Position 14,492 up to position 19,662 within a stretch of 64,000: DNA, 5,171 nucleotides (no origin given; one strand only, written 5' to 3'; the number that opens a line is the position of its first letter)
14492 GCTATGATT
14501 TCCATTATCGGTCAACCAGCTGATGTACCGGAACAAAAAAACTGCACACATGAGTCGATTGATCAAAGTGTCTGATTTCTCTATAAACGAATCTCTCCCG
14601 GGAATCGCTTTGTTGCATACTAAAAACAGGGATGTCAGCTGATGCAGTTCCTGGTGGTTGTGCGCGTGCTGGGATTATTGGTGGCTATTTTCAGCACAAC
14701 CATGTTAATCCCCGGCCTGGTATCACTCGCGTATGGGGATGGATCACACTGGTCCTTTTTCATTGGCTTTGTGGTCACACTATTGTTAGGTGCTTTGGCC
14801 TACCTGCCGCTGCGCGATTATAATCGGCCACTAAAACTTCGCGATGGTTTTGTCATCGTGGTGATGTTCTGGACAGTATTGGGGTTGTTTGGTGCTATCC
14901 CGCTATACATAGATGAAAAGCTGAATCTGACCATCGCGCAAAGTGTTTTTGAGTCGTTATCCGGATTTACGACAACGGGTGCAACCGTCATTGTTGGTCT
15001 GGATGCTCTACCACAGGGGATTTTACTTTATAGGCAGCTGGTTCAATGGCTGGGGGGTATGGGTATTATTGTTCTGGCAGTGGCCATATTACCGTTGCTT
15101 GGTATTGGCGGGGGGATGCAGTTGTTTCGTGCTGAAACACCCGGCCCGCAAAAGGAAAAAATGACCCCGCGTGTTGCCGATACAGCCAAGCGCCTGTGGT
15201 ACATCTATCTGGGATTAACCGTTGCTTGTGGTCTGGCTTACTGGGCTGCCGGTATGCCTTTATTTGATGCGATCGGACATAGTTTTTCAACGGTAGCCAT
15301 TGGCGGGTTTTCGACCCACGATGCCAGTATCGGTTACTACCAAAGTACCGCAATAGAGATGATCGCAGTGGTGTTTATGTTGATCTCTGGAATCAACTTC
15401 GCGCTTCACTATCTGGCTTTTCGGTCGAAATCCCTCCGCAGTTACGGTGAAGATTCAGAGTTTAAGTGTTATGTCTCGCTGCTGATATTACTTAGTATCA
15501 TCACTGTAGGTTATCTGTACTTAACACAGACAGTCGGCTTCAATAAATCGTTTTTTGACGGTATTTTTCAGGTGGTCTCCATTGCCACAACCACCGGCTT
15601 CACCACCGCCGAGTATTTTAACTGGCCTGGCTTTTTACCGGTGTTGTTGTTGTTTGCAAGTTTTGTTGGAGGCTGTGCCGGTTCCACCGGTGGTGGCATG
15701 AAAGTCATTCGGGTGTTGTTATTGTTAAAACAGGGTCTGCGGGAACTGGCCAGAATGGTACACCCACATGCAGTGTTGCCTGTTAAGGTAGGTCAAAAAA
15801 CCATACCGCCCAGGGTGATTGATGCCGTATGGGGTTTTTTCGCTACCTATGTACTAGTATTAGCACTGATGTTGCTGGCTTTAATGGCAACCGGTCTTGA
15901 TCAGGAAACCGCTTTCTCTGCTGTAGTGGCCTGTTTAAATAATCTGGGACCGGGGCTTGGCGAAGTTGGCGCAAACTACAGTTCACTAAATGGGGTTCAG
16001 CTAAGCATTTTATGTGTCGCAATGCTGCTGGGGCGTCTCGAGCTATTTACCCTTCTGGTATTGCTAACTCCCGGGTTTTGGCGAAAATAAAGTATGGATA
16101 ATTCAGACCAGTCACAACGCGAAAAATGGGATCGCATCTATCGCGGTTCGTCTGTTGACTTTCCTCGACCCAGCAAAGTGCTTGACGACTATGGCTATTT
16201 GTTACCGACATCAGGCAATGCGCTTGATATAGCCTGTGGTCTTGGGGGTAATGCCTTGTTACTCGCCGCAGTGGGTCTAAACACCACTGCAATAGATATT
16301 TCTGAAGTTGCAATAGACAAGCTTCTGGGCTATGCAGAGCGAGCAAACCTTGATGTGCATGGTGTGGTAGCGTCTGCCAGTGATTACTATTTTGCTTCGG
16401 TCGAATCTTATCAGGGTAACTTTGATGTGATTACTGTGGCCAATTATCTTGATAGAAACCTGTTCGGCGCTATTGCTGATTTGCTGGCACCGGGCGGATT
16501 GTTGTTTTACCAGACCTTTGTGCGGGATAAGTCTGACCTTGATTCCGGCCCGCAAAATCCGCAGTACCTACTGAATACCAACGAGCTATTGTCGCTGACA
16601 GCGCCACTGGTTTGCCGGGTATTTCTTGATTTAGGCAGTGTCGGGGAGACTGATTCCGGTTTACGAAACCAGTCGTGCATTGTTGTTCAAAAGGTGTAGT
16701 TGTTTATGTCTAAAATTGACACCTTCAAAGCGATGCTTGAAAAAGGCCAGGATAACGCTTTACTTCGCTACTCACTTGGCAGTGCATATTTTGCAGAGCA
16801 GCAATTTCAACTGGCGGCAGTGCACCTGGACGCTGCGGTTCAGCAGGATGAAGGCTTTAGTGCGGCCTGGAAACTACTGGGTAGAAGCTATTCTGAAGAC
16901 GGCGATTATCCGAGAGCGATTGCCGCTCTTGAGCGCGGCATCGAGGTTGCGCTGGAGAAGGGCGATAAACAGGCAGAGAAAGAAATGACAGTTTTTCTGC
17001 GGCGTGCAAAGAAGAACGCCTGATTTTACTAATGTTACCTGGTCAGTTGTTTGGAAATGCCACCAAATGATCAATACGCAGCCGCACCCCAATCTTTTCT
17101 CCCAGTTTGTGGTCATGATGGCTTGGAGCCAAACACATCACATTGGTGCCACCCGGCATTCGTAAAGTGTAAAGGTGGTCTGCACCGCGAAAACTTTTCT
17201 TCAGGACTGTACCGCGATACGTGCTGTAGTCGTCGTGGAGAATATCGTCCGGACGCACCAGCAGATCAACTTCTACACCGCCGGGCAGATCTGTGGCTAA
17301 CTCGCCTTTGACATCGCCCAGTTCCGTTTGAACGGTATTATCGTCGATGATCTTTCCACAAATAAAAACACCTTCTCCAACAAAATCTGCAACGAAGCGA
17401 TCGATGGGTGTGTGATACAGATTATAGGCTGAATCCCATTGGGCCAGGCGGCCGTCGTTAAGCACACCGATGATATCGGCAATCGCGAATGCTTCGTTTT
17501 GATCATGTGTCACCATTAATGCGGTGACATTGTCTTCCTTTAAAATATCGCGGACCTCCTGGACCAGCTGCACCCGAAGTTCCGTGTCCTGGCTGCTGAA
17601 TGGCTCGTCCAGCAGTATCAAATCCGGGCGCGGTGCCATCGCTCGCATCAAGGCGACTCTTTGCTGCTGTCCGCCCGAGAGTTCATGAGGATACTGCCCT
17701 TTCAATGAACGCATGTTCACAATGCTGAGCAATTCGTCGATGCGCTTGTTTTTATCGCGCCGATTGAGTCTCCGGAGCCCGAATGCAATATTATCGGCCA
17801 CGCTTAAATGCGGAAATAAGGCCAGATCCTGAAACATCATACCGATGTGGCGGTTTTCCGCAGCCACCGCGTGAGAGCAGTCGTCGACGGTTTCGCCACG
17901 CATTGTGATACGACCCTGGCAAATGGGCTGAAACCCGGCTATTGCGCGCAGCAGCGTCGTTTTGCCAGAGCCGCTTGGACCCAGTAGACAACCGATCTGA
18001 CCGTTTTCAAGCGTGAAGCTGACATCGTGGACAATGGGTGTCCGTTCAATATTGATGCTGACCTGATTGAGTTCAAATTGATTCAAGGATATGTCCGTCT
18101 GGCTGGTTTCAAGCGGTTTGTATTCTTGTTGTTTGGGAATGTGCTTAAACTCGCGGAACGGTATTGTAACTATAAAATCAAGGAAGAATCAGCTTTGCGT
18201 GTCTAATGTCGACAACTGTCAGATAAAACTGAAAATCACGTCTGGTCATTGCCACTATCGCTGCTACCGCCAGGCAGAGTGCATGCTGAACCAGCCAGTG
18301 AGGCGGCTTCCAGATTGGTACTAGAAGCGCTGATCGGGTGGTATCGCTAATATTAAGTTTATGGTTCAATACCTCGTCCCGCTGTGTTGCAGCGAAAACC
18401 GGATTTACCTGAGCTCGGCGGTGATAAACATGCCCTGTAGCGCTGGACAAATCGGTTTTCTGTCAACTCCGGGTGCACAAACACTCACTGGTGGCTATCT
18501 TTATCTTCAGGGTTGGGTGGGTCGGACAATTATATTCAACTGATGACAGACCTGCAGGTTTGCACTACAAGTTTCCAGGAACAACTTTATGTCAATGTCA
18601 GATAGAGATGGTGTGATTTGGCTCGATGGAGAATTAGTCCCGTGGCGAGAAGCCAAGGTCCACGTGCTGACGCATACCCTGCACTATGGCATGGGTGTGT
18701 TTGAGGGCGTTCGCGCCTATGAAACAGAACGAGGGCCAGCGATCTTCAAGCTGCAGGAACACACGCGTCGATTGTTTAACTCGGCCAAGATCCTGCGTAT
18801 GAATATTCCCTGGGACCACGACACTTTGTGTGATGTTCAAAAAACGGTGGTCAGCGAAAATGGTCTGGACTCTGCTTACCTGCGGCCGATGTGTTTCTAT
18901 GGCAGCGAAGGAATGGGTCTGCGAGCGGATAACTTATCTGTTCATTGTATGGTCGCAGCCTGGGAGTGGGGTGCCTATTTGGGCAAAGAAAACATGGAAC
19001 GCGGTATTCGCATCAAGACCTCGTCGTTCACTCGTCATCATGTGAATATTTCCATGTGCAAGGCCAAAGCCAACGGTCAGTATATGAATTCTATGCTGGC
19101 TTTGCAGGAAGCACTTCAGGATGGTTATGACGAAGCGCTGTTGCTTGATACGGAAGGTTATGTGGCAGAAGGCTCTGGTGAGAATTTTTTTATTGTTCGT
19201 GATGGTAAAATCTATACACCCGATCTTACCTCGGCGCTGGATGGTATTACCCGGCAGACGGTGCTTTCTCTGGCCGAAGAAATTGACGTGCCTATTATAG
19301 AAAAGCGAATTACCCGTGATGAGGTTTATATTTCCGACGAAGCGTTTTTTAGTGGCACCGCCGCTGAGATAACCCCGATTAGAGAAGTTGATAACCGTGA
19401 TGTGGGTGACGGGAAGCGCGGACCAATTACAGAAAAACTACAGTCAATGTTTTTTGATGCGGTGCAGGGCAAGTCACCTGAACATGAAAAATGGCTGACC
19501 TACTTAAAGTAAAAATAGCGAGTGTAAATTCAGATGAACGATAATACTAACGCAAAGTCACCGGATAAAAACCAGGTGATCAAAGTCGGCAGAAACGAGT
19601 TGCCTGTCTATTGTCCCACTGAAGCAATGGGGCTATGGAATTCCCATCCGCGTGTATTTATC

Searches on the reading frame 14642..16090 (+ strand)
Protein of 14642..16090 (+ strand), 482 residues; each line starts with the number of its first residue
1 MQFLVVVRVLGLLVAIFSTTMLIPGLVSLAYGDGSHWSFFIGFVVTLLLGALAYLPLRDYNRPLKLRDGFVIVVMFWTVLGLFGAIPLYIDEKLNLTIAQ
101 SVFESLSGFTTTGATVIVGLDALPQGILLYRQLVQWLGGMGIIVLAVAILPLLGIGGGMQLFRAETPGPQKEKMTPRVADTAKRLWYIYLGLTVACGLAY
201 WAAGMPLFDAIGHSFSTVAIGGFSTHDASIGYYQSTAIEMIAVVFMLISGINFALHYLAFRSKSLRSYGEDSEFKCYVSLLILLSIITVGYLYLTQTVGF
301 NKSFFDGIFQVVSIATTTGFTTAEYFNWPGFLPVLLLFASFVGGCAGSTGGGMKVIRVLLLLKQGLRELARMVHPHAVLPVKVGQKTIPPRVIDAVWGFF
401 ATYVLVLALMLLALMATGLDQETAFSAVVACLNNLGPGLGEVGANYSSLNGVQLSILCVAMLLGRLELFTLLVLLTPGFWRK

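Call 10: search_protein_families(library=pfam, proteins=[window:14642-16090:+], max_evalue=0.0001)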
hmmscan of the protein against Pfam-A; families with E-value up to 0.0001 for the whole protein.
window:14642-16090:+ (482 aa): 1 family
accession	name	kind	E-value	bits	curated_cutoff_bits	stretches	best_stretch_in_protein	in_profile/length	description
PF02386.22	TrkH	-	4.5e-92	309.6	27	1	38-474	4-489/502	Cation transport protein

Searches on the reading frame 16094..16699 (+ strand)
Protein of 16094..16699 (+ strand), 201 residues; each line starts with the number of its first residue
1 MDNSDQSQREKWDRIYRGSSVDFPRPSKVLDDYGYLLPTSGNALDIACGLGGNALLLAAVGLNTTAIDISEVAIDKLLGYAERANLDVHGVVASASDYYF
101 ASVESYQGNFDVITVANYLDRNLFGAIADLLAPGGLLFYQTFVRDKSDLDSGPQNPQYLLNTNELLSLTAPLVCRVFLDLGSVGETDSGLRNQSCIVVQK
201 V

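Call 10: search_protein_families(library=pfam, proteins=[window:16094-16699:+], max_evalue=0.0001)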
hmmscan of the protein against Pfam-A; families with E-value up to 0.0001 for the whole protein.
window:16094-16699:+ (201 aa): 6 families
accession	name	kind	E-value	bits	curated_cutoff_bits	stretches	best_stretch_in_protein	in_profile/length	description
PF13489.12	Methyltransf_23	-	1.2e-12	48.3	27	1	36-167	19-143/164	Methyltransferase domain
PF13649.12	Methyltransf_25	-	2.1e-09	38.4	27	1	44-135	2-97/97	Methyltransferase domain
PF08242.18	Methyltransf_12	-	8.8e-07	30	30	1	44-137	1-98/98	Methyltransferase domain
PF08241.18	Methyltransf_11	-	1.9e-06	28.9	21.2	1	44-138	1-94/95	Methyltransferase domain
PF03848.20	TehB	-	3.4e-06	27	20.4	1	40-103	31-92/193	Tellurite resistance protein TehB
PF13847.12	Methyltransf_31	-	3.3e-05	24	27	1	42-143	6-113/145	Methyltransferase domain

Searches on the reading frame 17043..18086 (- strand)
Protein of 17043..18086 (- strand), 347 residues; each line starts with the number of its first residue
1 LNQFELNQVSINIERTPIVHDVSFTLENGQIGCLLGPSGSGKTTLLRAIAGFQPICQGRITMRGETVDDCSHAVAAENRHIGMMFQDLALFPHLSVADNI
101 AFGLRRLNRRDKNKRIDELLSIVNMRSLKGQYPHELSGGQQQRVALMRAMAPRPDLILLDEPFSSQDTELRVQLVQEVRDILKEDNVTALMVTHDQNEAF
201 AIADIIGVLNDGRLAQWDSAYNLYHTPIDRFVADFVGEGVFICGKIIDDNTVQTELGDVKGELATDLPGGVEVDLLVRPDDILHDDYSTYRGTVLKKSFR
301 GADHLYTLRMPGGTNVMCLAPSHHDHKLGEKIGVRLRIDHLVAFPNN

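Call 5: search_protein_families(library=pfam, proteins=[window:17043-18086:-], max_evalue=0.001)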
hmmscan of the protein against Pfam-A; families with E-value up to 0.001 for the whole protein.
window:17043-18086:- (347 aa): 3 families
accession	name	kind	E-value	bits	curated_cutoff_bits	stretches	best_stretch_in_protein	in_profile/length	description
PF00005.33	ABC_tran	-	2.9e-35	122.3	25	1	20-163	2-136/137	ABC transporter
PF08402.16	TOBE_2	-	4.6e-11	43.1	21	1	275-344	1-76/76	TOBE domain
PF13304.12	AAA_21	-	4e-08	34.1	27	0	33-52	3-22/304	AAA domain, putative AbiEii toxin, Type IV TA system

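Call 84: search_protein_families(library=ncbifam, proteins=[window:17043-18086:-], max_evalue=0.00001)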
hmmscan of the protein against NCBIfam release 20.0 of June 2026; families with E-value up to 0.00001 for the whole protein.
window:17043-18086:- (347 aa): 182 families (the best 25 are shown)
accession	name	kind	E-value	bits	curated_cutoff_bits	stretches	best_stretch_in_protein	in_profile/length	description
TIGR03265.1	PhnT2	equivalog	2.1e-85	287.1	457.7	1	3-342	4-350/353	putative 2-aminoethylphosphonate ABC transporter ATP-binding protein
TIGR01187.1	potA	subfamily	5.2e-79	265.7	355.6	1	34-340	1-321/325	polyamine ABC transporter ATP-binding protein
NF006987.0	PRK09452.1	equivalog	1.9e-73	247.3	482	1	5-318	19-341/378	spermidine/putrescine ABC transporter ATP-binding protein PotA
NF040933.2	ABC_arch_GlcV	equivalog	4.7e-72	242.8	450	1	18-283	21-287/357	glucose ABC transporter ATP-binding protein GlcV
TIGR00968.1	3a0106s01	subfamily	9e-70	234.9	342.75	1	6-238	3-233/237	sulfate ABC transporter ATP-binding protein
NF043075.1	MMSYN1_0197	equivalog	2.1e-68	230.8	550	1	4-339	3-334/341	spermidine/putrescine ABC transporter ATP-binding protein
NF008653.0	PRK11650.1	subfamily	2.2e-68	230.9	432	1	1-345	1-348/357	sn-glycerol-3-phosphate ABC transporter ATP-binding protein UgpC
NF008105.0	PRK10851.1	equivalog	1.9e-67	227.5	502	1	4-283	3-281/362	sulfate/thiosulfate ABC transporter ATP-binding protein CysA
NF008513.0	PRK11432.1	equivalog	1.4e-66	224.8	496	1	4-308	7-311/351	ferric ABC transporter ATP-binding protein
TIGR03258.1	PhnT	equivalog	6.6e-66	222.8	499.15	1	6-246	11-250/359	2-aminoethylphosphonate ABC transport system ATP-binding subunit PhnT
NF040840.2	tungstate_WtpC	equivalog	7e-65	219.6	440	1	19-283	16-277/347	tungstate ABC transporter ATP-binding protein WtpC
NF008621.0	PRK11607.1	equivalog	7.4e-64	215.9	613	1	8-312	24-338/377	putrescine ABC transporter ATP-binding subunit PotG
NF008233.0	PRK11000.1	equivalog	7.3e-62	209.3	568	1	1-286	1-292/369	maltose/maltodextrin ABC transporter ATP-binding protein MalK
TIGR03415.1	ABC_choXWV_ATP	equivalog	1.1e-54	185.8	483.75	1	19-237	40-266/382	choline ABC transporter ATP-binding protein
TIGR01186.1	proV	subfamily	1.6e-54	185.5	326.6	1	19-242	9-236/363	betaine/proline/choline family ABC transporter ATP-binding protein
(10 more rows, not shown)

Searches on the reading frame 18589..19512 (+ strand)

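Call 5: search_protein_families(library=pfam, proteins=[window:18589-19512:+], max_evalue=0.001)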
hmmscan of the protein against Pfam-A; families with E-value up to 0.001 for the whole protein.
window:18589-19512:+ (307 aa): 1 family
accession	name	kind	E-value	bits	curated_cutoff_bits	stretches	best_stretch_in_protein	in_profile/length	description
PF01063.24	Aminotran_4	-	4.9e-52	177.4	28.5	1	36-267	1-223/223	Amino-transferase class IV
